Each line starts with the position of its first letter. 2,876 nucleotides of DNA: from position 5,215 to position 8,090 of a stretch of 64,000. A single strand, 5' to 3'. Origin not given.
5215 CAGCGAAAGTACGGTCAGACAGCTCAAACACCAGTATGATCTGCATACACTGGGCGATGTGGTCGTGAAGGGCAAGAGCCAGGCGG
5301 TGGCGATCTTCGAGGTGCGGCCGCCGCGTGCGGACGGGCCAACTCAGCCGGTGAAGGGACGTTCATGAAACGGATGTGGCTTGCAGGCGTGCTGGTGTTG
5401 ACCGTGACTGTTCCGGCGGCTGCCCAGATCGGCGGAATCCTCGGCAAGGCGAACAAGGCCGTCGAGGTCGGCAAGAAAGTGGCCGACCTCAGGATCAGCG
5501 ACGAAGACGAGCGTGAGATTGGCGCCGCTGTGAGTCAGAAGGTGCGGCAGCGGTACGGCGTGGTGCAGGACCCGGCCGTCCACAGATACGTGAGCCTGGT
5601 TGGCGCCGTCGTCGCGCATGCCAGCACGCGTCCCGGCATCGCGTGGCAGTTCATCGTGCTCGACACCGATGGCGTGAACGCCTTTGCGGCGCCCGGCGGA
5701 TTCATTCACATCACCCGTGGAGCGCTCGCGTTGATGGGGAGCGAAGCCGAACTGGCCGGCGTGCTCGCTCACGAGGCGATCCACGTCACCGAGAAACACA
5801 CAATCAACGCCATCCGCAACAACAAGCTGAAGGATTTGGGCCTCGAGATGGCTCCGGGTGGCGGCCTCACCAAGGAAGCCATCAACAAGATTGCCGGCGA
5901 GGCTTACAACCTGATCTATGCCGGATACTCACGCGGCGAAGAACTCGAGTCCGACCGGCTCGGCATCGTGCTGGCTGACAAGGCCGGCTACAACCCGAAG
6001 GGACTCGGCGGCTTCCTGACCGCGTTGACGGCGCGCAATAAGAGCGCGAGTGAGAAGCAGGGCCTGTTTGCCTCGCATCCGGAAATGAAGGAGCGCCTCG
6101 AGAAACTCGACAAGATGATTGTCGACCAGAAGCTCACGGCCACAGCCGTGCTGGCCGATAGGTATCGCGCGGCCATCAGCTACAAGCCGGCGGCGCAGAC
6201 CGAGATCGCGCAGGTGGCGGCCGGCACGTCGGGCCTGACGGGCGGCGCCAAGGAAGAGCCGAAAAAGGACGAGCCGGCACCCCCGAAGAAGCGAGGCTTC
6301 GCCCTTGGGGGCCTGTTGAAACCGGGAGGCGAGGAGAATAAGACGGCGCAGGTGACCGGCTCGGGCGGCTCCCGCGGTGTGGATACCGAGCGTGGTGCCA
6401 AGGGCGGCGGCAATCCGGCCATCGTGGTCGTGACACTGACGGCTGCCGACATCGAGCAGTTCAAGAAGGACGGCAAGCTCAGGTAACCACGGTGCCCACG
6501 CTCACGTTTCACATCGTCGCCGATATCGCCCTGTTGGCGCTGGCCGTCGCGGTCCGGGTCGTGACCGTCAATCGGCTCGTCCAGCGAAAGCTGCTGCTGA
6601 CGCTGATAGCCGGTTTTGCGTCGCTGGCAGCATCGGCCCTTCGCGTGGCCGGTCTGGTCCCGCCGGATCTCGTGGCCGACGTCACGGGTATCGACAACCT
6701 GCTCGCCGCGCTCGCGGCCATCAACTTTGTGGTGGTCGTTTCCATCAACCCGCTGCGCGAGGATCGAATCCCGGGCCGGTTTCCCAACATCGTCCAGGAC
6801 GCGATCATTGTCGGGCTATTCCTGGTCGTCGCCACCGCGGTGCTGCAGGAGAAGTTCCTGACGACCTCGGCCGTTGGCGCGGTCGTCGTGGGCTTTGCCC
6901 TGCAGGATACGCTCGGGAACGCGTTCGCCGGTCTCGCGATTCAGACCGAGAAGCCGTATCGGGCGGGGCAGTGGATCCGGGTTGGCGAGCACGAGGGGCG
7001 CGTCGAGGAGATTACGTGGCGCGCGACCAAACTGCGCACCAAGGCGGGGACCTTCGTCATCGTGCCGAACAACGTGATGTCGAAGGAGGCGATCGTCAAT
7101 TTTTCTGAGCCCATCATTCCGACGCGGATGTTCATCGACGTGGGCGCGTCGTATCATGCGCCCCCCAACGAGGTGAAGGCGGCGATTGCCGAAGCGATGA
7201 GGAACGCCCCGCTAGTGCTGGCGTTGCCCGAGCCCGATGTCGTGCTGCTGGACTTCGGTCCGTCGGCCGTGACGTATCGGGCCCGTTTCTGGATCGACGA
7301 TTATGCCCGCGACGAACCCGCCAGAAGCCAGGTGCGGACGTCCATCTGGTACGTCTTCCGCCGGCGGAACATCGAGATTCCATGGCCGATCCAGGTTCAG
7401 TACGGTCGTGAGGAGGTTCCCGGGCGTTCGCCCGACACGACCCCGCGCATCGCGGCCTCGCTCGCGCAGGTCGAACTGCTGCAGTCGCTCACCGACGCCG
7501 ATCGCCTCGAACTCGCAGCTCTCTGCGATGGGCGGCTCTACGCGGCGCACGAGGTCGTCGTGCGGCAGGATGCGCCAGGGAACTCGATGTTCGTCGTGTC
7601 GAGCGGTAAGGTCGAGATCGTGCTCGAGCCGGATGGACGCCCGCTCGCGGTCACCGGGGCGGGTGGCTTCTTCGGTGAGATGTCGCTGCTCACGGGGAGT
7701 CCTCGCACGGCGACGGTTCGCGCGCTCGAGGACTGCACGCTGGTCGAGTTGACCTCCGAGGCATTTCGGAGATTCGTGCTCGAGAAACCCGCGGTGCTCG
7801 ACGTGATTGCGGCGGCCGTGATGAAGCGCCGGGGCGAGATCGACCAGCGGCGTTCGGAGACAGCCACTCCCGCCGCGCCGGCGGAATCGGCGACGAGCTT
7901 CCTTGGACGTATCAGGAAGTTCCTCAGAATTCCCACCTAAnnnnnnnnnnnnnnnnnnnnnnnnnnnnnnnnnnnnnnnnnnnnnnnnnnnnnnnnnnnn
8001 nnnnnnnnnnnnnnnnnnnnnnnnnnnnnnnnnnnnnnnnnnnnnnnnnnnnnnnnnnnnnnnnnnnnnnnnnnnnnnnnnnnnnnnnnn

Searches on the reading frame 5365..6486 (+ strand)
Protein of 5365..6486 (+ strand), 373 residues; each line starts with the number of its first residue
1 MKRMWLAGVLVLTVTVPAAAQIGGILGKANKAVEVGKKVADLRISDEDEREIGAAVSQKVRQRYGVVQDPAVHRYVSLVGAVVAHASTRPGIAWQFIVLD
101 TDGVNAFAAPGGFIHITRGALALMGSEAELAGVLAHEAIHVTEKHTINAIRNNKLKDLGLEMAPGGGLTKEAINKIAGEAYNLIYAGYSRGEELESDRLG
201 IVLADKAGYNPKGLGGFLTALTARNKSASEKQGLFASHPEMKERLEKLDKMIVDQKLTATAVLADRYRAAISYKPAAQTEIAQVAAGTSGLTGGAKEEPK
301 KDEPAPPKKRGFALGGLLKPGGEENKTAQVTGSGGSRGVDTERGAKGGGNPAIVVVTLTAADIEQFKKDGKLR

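Call 77: search_protein_families(library=pfam, proteins=[window:5365-6486:+], max_evalue=0.0001)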
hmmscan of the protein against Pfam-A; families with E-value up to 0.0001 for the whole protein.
window:5365-6486:+ (373 aa): 1 family
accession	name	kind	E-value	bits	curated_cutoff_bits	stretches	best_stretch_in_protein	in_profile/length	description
PF01435.24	Peptidase_M48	-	3.1e-25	89.5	20.3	1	74-251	5-185/186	Peptidase family M48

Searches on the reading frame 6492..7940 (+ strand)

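Call 77: search_protein_families(library=pfam, proteins=[window:6492-7940:+], max_evalue=0.0001)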
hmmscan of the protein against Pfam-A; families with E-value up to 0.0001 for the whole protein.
window:6492-7940:+ (482 aa): 3 families
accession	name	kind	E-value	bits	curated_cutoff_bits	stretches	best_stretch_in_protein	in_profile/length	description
PF00027.35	cNMP_binding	-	3.2e-24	85.2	27.5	1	349-429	3-86/89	Cyclic nucleotide-binding domain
PF00924.24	MS_channel_2nd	-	8.7e-20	71.1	20.2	1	139-205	1-67/68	Mechanosensitive ion channel, beta-domain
PF21082.3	MS_channel_3rd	-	2.7e-12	47.4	21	1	215-296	3-88/88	Mechanosensitive ion channel MscS, C-terminal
